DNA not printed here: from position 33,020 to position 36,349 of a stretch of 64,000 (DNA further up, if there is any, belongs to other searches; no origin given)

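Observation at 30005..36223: Giant polytopic membrane protein fused to a complete GH94-like module, with no recognisable glycosyltransferase domain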

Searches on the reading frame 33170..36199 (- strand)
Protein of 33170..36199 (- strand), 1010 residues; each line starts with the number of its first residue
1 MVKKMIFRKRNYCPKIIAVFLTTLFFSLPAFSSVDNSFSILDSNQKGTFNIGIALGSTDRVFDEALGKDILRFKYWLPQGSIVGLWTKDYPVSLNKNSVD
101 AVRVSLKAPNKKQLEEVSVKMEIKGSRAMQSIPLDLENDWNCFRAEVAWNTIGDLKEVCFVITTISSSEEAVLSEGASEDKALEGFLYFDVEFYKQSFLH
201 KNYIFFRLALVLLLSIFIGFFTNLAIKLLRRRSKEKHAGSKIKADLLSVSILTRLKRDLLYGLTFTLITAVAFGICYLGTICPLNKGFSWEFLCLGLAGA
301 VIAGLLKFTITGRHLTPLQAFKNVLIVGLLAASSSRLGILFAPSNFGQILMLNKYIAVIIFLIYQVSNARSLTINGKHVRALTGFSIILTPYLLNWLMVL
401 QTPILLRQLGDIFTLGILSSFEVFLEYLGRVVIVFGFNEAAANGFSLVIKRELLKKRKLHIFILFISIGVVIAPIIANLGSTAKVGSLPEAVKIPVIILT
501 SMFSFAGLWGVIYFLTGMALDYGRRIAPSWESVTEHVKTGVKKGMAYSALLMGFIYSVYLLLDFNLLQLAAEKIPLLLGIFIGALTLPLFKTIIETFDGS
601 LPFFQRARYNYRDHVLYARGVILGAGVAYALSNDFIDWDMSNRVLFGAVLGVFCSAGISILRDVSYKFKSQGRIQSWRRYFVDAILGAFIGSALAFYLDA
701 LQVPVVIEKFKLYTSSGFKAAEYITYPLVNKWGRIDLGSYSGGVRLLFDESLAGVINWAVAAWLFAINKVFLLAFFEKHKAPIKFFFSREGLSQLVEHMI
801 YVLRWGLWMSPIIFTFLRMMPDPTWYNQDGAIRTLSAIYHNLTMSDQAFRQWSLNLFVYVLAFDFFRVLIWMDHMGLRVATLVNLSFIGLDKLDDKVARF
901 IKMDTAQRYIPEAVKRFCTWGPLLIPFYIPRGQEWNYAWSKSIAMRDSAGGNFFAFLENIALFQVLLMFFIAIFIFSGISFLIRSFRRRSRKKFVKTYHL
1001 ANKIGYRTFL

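Call 8: find_homologous_proteins(query=window:33170-36199:-)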
Query window:33170-36199:- (1010 aa): 5 proteins with E <= 0.001 among 8000 candidates.
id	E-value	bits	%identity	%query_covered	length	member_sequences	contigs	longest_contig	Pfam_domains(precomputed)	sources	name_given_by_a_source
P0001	0.0e+0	1922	84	100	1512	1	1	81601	PF06165.19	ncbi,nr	ncbi:MAG: hypothetical protein P9L98_04005 [Candidatus Kaelpia imicola]|nr:hypothetical protein [Can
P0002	0.0e+0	1396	59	97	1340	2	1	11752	PF06165.19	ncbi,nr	ncbi:MAG: hypothetical protein ISS92_05995, partial [Candidatus Omnitrophica bacterium]|nr:hypotheti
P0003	0.0e+0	1242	56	99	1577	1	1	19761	PF06165.19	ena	-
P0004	0.0e+0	1181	53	96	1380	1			PF06165.19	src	-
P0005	0.0e+0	1052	51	78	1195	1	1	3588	-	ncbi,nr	ncbi:MAG: hypothetical protein HY582_01380, partial [Candidatus Omnitrophica bacterium]|nr:hypotheti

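Call 10: search_solved_structures(query=window:33170-36199:-, max_evalue=10)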
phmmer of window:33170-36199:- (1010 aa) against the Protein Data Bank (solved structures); distinct sequences matched with E-value up to 10: 2.
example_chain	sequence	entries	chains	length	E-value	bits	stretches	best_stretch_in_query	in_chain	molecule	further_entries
2oeb_A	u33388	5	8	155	0.074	14.6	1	659-731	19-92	Hypothetical protein | CRISPR system Cmr subunit Cmr5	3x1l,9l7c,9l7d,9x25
7ou3_A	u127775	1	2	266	0.21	13.1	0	577-638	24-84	N-glycosylase/DNA lyase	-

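Call 32: predict_structure(alignment_id=A1)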
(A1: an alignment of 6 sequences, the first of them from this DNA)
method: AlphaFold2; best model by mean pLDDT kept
length: 811 residues; sequences in the alignment: 6
mean_pLDDT: 38.5   pTM: 0.29
mean pLDDT of the five models: 38.5, 38.3, 36.3, 36.0, 34.5
residues with pLDDT >= 90: 0; 70-90: 0; 50-70: 157; < 50: 654
segments of 3 or more residues with pLDDT < 50: 1-20, 33-244, 249-251, 253-256, 279-296, 346-380, 393-408, 487-579, 581-592, 601-811
pLDDT, mean of each block of 10 residues (from residue 1): 35 46 50 38 29 31 30 28 26 32 30 31 32 26 32 37 36 29 31 31 36 36 39 45 49 49 54 50 47 47 50 50 51 59 50 46 39 44 54 45 43 58 60 56 57 60 60 54 49 45 32 26 28 25 24 31 40 43 44 50 42 29 25 30 35 35 30 26 25 25 27 27 25 24 26 29 35 40 38 35 32 33
secondary structure, 60 per line:
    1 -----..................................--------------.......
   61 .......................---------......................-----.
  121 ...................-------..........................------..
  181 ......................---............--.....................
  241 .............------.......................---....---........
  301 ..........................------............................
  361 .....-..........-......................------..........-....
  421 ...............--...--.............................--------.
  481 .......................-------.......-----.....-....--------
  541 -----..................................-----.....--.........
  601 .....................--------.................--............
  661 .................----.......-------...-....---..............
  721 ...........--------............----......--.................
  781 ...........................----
elements in order (helices of 4 or more, strands of 3 or more residues): H6-39 H54-83 H93-114 H120-139 H147-172 H179-202 H206-217 H220-253 H260-282 H286-289 H293-326 H333-365 H367-376 H378-399 H406-415 H417-435 H443-471 H480-503 H511-517 H523-527 H529-532 H546-579 H585-589 H592-621 H630-646 H649-677 H682-688 H700-703 H707-731 H740-751 H756-761 H764-807

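Call 34: find_homologous_proteins(query=A1, max_evalue=0.001)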
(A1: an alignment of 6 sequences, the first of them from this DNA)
Query A1 (6 sequences) (811 aa, profile of the alignment): 12 proteins with E <= 0.001 among 8000 candidates.
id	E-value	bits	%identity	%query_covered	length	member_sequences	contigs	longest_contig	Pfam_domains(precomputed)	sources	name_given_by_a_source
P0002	0.0e+0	1551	61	99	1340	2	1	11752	PF06165.19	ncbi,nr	ncbi:MAG: hypothetical protein ISS92_05995, partial [Candidatus Omnitrophica bacterium]|nr:hypotheti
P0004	0.0e+0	1499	55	97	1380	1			PF06165.19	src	-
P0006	0.0e+0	1149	52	99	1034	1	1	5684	-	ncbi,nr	ncbi:MAG: hypothetical protein NTY34_00780, partial [Candidatus Omnitrophica bacterium]|nr:hypotheti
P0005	0.0e+0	1126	53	78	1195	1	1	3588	-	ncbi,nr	ncbi:MAG: hypothetical protein HY582_01380, partial [Candidatus Omnitrophica bacterium]|nr:hypotheti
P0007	0.0e+0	1095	57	80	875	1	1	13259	-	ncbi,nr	ncbi:MAG: hypothetical protein Q7S07_01885, partial [Candidatus Omnitrophota bacterium]|nr:hypotheti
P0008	5.2e-251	854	52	69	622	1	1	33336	-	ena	-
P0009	1.4e-209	717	44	79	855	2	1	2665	-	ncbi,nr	ncbi:MAG TPA: hypothetical protein VFF52_15615, partial [Isosphaeraceae bacterium]|nr:hypothetical p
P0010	1.3e-198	680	48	59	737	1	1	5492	-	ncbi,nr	ncbi:MAG: hypothetical protein NC933_03930, partial [Candidatus Omnitrophica bacterium]|nr:hypotheti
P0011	4.8e-154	533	46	50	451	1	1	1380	-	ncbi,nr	ncbi:MAG: hypothetical protein Q8R48_03500, partial [Candidatus Omnitrophota bacterium]|nr:hypotheti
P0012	1.3e-148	515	46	50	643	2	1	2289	-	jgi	jgi:cyclic beta-1,2-glucan synthetase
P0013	1.8e-146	508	36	76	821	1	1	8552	-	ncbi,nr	ncbi:MAG: hypothetical protein MUC65_04410 [Pontiellaceae bacterium]|nr:hypothetical protein [Pontie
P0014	1.2e-141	492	50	44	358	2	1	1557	-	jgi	-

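Call 35: search_protein_representatives(alignment_id=A1)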
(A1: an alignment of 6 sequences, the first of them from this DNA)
Query: 6 sequences, 812 profile positions. Proteins with E-value up to 0.001 (for the whole library): 495; up to 1e-10: 402; up to 1e-30: 203. The best 150 are listed.
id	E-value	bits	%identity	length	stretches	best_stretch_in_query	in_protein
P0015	0.0e+00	1281.1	-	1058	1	64-812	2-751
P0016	0.0e+00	1266.0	-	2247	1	1-812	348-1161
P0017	0.0e+00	1217.4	-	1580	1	10-812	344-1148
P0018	6.2e-265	898.0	-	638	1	208-812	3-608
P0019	7.6e-258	874.6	-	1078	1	48-811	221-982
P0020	3.1e-251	852.7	-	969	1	64-796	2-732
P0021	5.1e-250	848.7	-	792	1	89-811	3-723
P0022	5.4e-245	832.1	-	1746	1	60-811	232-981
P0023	3.4e-244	829.4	-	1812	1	60-812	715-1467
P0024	6.1e-234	795.5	-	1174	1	57-811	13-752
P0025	9.2e-212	722.2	-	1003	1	58-806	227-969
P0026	4.5e-202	690.1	-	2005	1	61-795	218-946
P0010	4.0e-199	680.3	-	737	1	2-531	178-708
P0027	8.7e-195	666.0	-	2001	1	60-811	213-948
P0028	8.1e-192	656.2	-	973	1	61-699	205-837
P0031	2.3e-186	638.2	-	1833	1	73-760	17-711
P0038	1.7e-171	589.0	-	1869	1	99-754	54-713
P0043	2.5e-162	558.6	-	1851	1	133-757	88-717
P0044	1.9e-160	552.5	-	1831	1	131-757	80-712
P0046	2.7e-158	545.3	-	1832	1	102-772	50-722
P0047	1.9e-157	542.5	-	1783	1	131-782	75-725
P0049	3.2e-153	528.5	-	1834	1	108-756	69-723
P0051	1.2e-148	513.4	-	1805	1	124-753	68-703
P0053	1.6e-146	506.4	-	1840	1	115-782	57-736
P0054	2.5e-144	499.1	-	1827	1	130-763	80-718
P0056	6.8e-142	491.1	-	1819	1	127-760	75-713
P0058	4.9e-141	488.2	-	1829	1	130-789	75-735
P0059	6.2e-140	484.6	-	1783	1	127-775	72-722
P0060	1.2e-137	477.0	-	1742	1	230-809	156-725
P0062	1.6e-136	473.3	-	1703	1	149-780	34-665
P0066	5.2e-115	402.1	-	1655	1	276-776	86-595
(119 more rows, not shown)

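Call 39: list_cluster_members(proteins=[P0016, P0022, P0026, P0031, P0038, P0044, P0051, P0058, P0062, P0066])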
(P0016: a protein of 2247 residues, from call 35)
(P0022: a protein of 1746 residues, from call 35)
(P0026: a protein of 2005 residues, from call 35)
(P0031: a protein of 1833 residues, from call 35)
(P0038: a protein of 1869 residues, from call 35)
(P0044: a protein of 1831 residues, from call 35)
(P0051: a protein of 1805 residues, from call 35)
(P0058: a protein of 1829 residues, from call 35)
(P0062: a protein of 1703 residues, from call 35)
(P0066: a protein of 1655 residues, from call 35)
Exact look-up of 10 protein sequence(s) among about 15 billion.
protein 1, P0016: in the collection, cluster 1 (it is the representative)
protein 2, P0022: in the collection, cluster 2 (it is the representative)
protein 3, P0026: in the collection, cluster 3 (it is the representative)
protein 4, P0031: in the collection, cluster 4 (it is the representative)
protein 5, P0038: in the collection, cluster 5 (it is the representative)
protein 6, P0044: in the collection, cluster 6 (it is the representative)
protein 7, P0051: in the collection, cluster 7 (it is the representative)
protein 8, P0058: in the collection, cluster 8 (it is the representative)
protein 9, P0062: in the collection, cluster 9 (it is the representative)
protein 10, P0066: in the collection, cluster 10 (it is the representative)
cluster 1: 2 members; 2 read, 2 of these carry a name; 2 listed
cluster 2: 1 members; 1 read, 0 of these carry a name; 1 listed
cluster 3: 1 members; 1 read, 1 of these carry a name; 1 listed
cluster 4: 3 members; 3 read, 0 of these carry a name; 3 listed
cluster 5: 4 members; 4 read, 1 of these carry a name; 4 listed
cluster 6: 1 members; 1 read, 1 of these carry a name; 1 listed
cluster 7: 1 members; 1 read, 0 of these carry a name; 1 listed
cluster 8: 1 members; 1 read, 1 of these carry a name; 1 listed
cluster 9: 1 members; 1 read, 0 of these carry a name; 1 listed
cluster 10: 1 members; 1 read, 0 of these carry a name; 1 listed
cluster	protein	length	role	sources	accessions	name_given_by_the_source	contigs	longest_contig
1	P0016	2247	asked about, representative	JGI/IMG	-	cyclic beta-1,2-glucan synthetase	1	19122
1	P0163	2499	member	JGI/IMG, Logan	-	cyclic beta-1,2-glucan synthetase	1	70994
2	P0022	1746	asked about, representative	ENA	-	-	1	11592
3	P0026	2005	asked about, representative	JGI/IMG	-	cyclic beta-1,2-glucan synthetase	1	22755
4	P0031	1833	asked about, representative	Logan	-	-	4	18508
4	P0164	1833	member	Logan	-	-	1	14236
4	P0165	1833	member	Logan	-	-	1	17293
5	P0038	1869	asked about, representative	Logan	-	-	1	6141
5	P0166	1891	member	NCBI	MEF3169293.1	MAG: glycosyl transferase family 36 [Deltaproteobacteria bacterium]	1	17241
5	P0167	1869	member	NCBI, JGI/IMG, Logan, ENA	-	-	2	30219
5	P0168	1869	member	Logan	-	-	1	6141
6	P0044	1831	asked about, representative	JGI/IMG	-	cyclic beta-1,2-glucan synthetase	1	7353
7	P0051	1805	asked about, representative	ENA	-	-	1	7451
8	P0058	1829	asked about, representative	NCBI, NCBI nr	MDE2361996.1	MAG: glycosyl transferase family 36 [Hyphomicrobiales bacterium] | glycosyl transferase family 36 [Hyphomicrobiales bacterium]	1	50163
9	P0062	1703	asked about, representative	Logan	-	-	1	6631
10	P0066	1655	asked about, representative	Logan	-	-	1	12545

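Call 43: find_homologous_proteins(query=A3, max_evalue=1e-10)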
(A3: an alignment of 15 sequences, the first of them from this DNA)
Query A3 (15 sequences) (811 aa, profile of the alignment): 11 proteins with E <= 1e-10 among 8000 candidates.
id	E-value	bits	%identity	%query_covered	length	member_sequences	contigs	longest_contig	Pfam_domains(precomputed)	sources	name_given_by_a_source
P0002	2.9e-291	987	61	99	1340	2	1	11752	PF06165.19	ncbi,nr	ncbi:MAG: hypothetical protein ISS92_05995, partial [Candidatus Omnitrophica bacterium]|nr:hypotheti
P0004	4.7e-286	969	55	97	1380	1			PF06165.19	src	-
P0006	2.6e-273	927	52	99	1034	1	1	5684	-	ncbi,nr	ncbi:MAG: hypothetical protein NTY34_00780, partial [Candidatus Omnitrophica bacterium]|nr:hypotheti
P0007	1.7e-246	839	57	80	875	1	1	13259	-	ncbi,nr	ncbi:MAG: hypothetical protein Q7S07_01885, partial [Candidatus Omnitrophota bacterium]|nr:hypotheti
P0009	2.8e-211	722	44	79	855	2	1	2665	-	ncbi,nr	ncbi:MAG TPA: hypothetical protein VFF52_15615, partial [Isosphaeraceae bacterium]|nr:hypothetical p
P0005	1.9e-200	686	53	78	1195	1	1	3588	-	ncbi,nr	ncbi:MAG: hypothetical protein HY582_01380, partial [Candidatus Omnitrophica bacterium]|nr:hypotheti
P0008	1.1e-177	611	52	69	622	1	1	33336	-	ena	-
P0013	6.2e-163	562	36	76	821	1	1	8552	-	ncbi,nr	ncbi:MAG: hypothetical protein MUC65_04410 [Pontiellaceae bacterium]|nr:hypothetical protein [Pontie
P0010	1.1e-129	452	48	59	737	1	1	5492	-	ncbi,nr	ncbi:MAG: hypothetical protein NC933_03930, partial [Candidatus Omnitrophica bacterium]|nr:hypotheti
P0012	3.0e-100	355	46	50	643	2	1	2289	-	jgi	jgi:cyclic beta-1,2-glucan synthetase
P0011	2.7e-88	316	46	50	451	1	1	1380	-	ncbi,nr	ncbi:MAG: hypothetical protein Q8R48_03500, partial [Candidatus Omnitrophota bacterium]|nr:hypotheti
